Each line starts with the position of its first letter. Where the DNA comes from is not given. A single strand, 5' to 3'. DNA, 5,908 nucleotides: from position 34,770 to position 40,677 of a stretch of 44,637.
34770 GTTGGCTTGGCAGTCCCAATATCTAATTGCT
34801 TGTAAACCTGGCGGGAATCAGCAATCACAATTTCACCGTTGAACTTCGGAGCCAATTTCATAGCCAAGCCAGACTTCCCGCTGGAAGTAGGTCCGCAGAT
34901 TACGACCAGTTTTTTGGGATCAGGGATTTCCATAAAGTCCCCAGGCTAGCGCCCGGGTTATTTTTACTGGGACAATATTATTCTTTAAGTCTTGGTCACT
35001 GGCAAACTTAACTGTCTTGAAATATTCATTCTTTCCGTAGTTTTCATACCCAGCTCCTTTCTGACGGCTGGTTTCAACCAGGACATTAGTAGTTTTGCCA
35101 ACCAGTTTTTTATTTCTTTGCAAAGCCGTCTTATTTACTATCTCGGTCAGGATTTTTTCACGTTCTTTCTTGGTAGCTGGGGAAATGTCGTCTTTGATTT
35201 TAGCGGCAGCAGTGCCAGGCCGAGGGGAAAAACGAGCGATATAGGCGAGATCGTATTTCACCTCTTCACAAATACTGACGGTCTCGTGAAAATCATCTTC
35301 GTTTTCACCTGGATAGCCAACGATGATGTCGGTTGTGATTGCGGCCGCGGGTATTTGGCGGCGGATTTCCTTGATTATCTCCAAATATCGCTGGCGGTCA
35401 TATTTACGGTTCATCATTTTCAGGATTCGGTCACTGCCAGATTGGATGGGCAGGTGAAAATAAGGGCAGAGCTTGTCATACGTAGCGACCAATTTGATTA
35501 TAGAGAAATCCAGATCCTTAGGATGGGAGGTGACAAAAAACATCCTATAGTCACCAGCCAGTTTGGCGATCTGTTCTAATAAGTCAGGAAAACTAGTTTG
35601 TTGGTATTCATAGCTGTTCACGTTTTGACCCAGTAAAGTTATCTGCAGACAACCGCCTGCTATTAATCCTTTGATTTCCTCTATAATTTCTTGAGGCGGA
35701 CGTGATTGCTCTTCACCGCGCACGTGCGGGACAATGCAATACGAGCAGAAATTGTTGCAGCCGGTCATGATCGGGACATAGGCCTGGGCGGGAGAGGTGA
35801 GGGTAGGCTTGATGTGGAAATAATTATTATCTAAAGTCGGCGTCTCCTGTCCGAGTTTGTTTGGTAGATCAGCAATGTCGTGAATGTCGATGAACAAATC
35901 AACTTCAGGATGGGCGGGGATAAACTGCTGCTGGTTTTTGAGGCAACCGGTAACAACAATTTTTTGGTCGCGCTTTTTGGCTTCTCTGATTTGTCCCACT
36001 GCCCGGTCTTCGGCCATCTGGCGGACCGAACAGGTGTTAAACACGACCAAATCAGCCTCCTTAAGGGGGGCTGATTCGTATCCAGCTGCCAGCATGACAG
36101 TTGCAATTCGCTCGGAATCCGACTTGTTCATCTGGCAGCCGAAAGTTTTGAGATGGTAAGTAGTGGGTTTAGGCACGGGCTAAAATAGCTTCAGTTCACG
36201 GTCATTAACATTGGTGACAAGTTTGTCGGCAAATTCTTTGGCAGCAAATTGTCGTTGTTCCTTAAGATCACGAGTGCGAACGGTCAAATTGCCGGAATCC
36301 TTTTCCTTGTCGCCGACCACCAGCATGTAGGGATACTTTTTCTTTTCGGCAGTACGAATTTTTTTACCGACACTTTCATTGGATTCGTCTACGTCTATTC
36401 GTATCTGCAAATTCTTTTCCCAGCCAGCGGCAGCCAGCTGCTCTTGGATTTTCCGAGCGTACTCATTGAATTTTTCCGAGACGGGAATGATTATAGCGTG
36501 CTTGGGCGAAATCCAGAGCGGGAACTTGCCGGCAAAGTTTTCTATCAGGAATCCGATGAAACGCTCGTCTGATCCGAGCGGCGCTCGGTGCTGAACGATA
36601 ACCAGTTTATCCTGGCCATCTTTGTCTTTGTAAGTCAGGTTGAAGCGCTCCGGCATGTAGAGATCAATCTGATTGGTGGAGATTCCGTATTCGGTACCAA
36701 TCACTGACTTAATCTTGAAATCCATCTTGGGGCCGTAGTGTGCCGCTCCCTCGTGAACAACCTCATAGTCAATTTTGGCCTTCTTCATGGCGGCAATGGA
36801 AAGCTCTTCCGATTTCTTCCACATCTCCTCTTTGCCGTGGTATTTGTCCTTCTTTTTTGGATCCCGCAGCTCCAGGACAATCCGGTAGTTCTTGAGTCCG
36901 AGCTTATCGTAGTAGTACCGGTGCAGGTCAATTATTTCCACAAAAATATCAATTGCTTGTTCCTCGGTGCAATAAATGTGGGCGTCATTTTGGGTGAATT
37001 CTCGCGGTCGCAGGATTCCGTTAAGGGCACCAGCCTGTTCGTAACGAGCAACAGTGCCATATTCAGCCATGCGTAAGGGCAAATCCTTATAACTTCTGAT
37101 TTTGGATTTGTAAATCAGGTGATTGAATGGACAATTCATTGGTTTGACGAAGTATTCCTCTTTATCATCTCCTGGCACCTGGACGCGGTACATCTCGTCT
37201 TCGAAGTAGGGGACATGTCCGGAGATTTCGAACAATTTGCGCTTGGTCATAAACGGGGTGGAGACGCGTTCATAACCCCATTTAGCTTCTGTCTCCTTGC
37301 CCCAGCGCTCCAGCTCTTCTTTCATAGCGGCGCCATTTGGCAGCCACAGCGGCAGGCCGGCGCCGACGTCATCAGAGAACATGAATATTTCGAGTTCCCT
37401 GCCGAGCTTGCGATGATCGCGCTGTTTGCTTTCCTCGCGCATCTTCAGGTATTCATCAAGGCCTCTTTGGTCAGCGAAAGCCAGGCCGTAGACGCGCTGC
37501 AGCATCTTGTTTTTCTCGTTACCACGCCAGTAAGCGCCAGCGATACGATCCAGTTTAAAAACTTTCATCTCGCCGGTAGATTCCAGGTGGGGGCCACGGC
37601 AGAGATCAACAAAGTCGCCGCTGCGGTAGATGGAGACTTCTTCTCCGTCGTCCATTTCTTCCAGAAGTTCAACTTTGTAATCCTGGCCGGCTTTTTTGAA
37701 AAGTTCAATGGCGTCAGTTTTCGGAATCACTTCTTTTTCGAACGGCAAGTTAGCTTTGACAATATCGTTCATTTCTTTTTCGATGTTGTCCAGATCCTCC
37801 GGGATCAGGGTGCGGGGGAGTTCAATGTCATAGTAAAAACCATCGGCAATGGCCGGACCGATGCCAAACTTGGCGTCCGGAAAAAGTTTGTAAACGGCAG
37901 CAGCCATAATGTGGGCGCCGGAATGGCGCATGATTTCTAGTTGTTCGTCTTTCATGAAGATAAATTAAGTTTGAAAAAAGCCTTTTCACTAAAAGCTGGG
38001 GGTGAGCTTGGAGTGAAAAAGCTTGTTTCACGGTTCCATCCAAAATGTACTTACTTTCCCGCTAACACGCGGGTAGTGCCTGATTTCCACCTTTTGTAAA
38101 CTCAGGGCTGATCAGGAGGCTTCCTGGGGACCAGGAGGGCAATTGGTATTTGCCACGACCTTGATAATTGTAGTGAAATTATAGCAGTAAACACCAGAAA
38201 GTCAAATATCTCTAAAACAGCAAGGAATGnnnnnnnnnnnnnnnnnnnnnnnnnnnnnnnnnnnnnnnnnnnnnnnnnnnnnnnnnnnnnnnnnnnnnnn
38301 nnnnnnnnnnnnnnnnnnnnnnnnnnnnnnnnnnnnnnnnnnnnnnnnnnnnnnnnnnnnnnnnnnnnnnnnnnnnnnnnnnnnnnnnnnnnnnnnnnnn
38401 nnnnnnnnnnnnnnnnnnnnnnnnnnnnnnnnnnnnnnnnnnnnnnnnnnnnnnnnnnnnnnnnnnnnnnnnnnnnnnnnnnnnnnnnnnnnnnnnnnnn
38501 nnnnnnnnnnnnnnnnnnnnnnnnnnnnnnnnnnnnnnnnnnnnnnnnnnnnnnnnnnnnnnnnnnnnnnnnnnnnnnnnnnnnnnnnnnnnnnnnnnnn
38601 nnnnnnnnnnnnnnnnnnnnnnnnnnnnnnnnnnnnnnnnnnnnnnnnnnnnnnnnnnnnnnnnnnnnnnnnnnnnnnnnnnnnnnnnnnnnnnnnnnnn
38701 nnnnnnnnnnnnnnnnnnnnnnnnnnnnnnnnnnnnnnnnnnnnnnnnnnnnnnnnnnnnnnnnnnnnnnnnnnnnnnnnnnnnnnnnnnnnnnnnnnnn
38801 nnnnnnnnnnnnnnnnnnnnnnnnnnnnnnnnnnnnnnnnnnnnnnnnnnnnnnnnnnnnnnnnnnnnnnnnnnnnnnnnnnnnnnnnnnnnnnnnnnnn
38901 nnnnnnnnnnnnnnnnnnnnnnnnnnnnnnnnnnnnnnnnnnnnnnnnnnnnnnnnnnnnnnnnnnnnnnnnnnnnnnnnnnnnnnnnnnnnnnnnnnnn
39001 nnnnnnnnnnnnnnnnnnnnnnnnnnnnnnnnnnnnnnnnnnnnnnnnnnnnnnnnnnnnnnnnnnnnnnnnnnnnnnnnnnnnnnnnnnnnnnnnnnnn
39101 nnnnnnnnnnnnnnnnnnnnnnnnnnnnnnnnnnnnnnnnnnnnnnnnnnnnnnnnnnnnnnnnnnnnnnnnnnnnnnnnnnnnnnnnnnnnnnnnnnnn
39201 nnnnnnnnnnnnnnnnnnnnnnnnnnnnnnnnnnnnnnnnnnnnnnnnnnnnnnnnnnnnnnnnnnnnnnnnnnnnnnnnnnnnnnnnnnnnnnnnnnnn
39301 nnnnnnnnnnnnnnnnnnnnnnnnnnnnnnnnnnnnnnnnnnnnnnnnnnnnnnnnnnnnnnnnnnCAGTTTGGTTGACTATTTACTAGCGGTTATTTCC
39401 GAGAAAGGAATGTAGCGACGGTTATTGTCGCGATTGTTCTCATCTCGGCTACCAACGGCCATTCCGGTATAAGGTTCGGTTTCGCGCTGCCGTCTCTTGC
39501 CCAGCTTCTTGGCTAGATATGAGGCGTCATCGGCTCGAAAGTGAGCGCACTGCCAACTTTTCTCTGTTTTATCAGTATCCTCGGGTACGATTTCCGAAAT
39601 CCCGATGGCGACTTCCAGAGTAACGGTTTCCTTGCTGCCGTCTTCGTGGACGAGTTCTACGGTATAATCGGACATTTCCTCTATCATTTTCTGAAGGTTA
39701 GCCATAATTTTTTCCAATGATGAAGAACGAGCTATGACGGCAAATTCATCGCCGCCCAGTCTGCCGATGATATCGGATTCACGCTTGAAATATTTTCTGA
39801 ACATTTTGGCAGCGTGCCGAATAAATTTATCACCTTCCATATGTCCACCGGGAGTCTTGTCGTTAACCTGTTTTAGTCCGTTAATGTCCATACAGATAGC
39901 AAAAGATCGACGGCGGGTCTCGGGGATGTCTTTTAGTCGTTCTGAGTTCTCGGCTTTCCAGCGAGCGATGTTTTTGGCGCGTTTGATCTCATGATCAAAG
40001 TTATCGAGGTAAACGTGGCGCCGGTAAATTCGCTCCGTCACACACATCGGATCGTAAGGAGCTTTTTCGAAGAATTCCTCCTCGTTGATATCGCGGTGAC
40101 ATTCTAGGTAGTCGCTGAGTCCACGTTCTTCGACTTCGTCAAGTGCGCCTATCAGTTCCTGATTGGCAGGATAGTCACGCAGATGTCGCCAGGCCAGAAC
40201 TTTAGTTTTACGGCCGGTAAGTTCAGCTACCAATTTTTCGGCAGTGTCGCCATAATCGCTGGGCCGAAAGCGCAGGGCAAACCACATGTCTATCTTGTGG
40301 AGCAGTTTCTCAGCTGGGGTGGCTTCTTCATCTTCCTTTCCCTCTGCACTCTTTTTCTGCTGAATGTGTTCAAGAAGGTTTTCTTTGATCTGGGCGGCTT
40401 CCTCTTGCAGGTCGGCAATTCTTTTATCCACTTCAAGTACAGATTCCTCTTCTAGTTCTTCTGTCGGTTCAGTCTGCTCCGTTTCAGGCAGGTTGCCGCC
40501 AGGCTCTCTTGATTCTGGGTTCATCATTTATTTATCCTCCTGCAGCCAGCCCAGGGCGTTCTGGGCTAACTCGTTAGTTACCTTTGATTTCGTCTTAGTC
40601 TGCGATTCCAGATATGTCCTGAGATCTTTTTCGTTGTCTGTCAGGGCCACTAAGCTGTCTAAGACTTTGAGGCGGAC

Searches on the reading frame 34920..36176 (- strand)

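Call 66: search_protein_families(library=pfam, proteins=[window:34920-36176:-], max_evalue=0.00001)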
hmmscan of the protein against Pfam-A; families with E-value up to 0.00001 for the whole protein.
window:34920-36176:- (418 aa): 2 families
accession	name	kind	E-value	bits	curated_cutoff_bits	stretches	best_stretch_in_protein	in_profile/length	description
PF04055.27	Radical_SAM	-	4.4e-30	105.5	29.5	1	134-300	1-163/166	Radical SAM superfamily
PF00919.26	UPF0004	-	3.3e-23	82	27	1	7-95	2-96/98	Uncharacterized protein family UPF0004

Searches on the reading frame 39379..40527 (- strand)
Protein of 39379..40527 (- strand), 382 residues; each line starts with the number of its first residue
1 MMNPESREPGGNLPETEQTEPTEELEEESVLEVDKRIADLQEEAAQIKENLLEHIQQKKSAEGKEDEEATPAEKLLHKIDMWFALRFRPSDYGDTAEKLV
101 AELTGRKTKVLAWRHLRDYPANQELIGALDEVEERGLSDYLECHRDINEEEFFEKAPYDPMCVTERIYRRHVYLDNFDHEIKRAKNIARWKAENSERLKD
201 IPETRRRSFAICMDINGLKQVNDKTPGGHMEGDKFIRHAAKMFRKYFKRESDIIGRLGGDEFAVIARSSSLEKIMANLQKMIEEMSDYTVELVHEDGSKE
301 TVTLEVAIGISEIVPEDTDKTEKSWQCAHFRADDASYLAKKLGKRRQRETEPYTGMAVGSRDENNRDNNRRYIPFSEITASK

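Call 66: search_protein_families(library=pfam, proteins=[window:39379-40527:-], max_evalue=0.00001)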
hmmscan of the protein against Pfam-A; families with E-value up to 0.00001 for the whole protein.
window:39379-40527:- (382 aa): 1 family
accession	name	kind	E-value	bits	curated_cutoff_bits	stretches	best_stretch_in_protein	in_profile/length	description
PF00990.26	GGDEF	-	3.1e-18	66.5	23.8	1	193-345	18-160/161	Diguanylate cyclase, GGDEF domain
